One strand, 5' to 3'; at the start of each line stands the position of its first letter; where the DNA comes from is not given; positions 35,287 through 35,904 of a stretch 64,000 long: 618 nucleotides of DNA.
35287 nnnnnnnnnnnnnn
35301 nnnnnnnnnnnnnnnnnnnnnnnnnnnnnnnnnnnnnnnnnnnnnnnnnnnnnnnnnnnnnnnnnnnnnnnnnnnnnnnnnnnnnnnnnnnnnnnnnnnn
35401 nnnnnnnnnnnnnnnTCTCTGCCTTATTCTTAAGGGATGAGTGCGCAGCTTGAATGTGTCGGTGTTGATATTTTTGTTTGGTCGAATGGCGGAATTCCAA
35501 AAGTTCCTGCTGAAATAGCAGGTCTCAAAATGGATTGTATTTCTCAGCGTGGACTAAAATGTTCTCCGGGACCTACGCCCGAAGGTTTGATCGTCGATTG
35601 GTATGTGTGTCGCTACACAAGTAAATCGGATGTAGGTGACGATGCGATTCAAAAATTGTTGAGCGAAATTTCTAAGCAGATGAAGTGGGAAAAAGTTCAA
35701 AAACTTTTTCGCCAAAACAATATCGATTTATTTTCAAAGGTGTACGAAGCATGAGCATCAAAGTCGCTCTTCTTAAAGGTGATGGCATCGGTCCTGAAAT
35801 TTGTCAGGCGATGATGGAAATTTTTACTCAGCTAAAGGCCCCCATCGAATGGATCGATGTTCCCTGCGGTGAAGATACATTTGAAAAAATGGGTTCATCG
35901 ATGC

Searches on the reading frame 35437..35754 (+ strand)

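Call 53: search_protein_families(library=pfam, max_evalue=0.00001, proteins=[window:35437-35754:+])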
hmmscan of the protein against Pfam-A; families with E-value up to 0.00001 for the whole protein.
window:35437-35754:+ (105 aa): 1 family
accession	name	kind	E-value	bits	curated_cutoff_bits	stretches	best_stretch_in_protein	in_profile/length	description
PF18324.6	Isocitrate_DH_C_bact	-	2.9e-11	43.9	25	1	6-101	2-106/110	Bacterial isocitrate dehydrogenase, C-terminal domain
